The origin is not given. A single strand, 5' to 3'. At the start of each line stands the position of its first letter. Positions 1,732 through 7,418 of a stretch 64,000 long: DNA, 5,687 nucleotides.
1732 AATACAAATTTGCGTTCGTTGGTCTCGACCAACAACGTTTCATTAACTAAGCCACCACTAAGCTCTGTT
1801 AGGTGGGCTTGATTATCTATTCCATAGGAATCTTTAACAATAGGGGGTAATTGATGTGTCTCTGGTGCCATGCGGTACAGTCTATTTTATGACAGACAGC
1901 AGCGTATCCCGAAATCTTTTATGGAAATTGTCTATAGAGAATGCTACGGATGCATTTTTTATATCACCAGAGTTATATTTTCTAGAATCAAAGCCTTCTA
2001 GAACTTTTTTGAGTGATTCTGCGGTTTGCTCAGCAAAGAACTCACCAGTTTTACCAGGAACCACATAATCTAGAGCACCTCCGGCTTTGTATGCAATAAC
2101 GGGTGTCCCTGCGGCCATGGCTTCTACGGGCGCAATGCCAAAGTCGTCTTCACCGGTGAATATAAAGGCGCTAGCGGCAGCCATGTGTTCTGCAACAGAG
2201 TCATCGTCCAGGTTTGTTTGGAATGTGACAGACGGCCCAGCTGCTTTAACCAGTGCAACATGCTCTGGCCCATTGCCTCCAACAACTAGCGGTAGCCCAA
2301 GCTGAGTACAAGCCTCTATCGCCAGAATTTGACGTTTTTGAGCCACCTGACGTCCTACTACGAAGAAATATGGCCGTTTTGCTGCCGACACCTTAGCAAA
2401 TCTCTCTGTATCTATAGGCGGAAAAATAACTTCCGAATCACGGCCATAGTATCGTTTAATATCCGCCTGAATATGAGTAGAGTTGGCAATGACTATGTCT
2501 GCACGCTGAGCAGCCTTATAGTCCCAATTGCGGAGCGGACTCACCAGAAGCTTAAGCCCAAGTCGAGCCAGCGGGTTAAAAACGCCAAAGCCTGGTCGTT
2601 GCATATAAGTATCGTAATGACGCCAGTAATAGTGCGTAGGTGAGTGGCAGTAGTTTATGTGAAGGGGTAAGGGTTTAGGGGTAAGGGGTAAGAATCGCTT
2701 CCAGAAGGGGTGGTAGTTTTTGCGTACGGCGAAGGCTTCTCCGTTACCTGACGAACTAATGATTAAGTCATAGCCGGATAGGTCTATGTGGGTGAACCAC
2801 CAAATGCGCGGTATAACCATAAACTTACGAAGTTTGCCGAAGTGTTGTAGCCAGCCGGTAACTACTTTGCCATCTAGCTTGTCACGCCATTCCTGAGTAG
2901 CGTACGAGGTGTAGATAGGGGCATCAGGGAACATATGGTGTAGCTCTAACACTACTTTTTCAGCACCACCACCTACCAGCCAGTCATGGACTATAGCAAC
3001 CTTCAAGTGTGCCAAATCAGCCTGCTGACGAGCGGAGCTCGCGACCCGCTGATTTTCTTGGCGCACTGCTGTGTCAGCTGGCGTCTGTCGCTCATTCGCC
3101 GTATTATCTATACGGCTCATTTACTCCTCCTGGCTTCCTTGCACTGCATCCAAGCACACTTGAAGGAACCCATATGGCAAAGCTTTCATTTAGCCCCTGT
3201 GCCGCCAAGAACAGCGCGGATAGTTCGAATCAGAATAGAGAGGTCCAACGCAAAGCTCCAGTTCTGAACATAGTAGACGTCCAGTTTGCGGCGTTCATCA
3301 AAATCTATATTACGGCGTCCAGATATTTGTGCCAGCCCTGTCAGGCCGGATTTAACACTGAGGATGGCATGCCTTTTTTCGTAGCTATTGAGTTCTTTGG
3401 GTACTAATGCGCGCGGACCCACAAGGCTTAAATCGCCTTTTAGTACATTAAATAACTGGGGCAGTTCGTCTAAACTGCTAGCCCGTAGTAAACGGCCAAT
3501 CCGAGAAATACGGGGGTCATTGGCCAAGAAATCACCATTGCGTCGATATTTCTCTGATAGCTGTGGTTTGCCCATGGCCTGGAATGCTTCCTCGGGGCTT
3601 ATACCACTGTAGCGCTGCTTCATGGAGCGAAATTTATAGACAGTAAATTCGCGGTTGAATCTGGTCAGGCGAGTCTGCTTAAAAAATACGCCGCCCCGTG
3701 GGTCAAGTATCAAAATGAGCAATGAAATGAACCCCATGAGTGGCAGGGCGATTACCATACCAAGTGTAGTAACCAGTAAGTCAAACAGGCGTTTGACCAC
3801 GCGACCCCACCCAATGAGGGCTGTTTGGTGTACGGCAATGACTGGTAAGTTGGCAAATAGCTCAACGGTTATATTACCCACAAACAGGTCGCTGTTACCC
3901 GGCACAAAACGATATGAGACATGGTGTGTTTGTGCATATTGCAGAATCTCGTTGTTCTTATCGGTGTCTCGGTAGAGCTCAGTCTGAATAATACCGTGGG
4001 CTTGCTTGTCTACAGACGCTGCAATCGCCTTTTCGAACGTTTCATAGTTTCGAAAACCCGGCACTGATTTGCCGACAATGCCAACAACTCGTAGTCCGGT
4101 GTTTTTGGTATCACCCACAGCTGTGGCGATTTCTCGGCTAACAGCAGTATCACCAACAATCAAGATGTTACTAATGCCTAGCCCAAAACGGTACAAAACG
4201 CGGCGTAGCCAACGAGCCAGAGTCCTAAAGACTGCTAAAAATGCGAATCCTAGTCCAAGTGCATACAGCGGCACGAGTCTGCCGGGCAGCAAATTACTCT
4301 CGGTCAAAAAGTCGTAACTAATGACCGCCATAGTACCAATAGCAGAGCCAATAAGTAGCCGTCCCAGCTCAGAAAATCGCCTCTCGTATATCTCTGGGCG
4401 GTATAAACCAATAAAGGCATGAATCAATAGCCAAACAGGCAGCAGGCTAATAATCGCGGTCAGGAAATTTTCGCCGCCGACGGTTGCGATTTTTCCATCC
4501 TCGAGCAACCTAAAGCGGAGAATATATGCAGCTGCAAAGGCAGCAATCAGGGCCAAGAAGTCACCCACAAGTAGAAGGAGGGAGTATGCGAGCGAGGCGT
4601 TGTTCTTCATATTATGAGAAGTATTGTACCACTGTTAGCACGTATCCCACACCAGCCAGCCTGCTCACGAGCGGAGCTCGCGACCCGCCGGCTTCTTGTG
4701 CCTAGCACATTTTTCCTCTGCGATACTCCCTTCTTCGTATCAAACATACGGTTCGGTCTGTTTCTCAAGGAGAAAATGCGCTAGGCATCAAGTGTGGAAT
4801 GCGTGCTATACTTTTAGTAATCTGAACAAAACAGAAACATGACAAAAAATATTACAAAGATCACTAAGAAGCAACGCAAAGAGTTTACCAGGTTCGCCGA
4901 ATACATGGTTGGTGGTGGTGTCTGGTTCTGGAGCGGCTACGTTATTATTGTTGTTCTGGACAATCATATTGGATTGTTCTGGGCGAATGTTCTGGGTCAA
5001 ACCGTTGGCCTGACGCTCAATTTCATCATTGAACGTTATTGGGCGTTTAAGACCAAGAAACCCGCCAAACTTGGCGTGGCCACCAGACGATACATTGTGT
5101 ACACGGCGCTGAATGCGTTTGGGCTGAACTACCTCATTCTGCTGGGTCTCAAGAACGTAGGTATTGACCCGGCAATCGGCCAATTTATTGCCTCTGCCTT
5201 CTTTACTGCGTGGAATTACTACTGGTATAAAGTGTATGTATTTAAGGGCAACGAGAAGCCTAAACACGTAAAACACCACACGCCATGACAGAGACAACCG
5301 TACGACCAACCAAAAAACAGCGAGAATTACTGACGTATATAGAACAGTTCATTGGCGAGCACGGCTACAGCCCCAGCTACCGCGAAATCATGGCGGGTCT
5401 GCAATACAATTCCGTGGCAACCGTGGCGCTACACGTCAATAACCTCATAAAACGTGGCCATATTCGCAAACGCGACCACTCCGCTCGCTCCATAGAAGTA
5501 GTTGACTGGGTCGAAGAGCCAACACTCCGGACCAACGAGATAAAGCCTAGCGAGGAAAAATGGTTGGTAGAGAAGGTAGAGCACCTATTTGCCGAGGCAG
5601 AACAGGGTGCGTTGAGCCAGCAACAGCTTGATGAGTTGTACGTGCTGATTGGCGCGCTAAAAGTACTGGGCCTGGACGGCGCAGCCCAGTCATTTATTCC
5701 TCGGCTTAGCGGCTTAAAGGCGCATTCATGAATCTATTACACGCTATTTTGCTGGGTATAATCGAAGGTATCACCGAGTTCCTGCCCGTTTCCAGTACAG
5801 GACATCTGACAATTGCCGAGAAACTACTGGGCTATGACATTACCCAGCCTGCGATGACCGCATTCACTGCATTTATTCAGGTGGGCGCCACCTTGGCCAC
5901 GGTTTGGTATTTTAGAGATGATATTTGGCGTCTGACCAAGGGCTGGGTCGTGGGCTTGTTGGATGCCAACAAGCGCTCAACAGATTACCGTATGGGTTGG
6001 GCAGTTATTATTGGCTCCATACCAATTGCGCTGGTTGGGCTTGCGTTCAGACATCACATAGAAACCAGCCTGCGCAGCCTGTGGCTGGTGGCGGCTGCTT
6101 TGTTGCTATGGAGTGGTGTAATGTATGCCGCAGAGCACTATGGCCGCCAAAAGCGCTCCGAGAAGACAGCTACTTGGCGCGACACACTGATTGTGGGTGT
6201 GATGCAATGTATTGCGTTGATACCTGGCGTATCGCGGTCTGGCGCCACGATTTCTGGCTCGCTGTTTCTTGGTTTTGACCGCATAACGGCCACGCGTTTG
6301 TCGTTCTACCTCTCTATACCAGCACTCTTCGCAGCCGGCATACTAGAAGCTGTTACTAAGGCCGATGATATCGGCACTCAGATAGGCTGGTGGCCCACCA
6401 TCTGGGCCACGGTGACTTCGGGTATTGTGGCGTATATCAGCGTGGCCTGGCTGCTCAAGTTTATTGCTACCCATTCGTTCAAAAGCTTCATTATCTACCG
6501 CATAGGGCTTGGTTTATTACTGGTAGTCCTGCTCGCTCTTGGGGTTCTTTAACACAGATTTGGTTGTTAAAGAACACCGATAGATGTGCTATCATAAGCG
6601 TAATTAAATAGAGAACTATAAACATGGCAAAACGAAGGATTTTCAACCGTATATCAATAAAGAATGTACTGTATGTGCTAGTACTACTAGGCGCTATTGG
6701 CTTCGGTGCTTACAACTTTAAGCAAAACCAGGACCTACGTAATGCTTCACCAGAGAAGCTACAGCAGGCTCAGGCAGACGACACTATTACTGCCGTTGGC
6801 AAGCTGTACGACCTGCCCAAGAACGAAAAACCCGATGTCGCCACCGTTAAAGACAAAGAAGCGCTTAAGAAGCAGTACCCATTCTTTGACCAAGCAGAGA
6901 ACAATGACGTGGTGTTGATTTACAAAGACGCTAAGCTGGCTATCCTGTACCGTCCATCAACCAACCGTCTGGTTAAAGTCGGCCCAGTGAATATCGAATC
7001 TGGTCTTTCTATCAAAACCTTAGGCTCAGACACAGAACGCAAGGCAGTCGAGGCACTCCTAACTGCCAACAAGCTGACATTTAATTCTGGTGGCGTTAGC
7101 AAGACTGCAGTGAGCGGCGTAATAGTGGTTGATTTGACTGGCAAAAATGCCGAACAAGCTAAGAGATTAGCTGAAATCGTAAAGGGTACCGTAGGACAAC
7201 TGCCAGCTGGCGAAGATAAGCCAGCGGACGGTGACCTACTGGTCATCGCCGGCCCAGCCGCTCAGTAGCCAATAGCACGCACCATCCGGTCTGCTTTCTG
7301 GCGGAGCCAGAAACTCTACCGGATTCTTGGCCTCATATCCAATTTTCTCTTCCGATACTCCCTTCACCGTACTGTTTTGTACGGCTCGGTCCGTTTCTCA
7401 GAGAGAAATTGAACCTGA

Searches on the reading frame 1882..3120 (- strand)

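Call 7: search_protein_families(library=pfam, proteins=[window:1882-3120:-], max_evalue=0.01)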
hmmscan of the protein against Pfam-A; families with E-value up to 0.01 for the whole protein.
window:1882-3120:- (412 aa): 4 families
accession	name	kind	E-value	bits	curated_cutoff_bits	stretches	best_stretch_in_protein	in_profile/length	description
PF00534.26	Glycos_transf_1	-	2.7e-22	79.5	26.4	1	237-374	3-152/172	Glycosyl transferases group 1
PF13692.12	Glyco_trans_1_4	-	8.5e-16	58.9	27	1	250-371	2-133/142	Glycosyl transferases group 1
PF13439.12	Glyco_transf_4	-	1.9e-08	35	28.5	1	51-240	2-170/170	Glycosyltransferase Family 4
PF20706.3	GT4-conflict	-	0.00012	21.6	26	1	242-353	190-320/385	Family 4 Glycosyltransferase in conflict systems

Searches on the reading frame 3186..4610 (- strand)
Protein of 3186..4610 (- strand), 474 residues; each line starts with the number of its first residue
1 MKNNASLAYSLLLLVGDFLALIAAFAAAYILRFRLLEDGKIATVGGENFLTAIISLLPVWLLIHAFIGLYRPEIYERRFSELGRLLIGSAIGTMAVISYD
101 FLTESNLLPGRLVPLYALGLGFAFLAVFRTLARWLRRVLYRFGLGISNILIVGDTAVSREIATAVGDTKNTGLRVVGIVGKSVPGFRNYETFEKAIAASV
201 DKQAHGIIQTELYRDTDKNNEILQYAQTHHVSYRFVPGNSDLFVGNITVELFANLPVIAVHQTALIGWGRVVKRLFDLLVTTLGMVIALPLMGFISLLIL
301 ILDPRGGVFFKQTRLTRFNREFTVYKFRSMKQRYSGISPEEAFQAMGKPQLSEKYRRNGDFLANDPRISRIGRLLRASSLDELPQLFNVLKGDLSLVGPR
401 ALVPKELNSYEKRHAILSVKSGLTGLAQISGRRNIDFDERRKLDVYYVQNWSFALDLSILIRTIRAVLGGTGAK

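Call 7: search_protein_families(library=pfam, proteins=[window:3186-4610:-], max_evalue=0.01)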
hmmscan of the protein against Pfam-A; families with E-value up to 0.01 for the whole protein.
window:3186-4610:- (474 aa): 2 families
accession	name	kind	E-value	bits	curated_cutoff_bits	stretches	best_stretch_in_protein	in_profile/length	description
PF02397.22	Bac_transf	-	3.3e-57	193.4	27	1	273-468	1-178/179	Bacterial sugar transferase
PF13727.12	CoA_binding_3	-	0.00014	22.4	25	1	67-182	3-113/175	CoA-binding domain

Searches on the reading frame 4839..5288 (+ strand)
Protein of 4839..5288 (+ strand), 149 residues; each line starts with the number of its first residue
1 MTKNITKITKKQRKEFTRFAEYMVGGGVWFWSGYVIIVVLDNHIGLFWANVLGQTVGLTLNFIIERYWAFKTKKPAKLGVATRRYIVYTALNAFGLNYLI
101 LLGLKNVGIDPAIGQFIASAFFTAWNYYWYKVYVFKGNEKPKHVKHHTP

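Call 7: search_protein_families(library=pfam, proteins=[window:4839-5288:+], max_evalue=0.01)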
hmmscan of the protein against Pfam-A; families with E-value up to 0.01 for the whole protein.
window:4839-5288:+ (149 aa): 1 family
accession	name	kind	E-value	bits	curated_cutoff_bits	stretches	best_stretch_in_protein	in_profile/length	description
PF04138.20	GtrA_DPMS_TM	-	5.9e-13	49.5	26.1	1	22-135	2-117/117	GtrA/DPMS, transmembrane domain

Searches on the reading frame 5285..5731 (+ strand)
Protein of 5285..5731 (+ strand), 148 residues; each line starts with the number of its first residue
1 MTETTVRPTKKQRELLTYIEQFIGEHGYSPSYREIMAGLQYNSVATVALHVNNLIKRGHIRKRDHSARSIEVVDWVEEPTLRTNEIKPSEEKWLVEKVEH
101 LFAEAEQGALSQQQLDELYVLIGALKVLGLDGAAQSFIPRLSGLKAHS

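Call 7: search_protein_families(library=pfam, proteins=[window:5285-5731:+], max_evalue=0.01)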
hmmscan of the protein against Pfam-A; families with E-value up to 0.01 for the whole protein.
window:5285-5731:+ (148 aa): 2 families
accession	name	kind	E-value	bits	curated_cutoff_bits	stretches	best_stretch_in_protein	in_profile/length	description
PF01726.22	LexA_DNA_bind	-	4.8e-14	52.3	23.7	1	9-68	5-64/65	LexA DNA binding domain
PF03331.19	LpxC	-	0.0064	16.5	27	1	64-142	40-109/268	UDP-3-O-acyl N-acetylglycosamine deacetylase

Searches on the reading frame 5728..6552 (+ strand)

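Call 7: search_protein_families(library=pfam, proteins=[window:5728-6552:+], max_evalue=0.01)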
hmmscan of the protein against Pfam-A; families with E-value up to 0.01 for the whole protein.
window:5728-6552:+ (274 aa): 2 families
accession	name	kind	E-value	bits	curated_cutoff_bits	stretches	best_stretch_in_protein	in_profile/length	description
PF02673.24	BacA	-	9.4e-85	284.8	33.4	1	6-264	1-257/257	Bacitracin resistance protein BacA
PF13567.11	DUF4131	-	0.0033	17.6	31.6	1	91-158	6-72/165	Domain of unknown function (DUF4131)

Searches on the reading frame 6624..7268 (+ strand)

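Call 7: search_protein_families(library=pfam, proteins=[window:6624-7268:+], max_evalue=0.01)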
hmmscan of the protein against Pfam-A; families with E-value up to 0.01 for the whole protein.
window:6624-7268:+ (214 aa): 0 families

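Call 11: search_protein_families(library=ncbifam, proteins=[window:6624-7268:+], max_evalue=0.1)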
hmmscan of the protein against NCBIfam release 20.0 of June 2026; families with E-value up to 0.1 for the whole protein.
window:6624-7268:+ (214 aa): 1 family
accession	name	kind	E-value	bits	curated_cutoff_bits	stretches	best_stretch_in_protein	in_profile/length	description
NF006141.0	PRK08291.1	equivalog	0.0039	16.2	408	1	89-184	184-278/330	cyclodeaminase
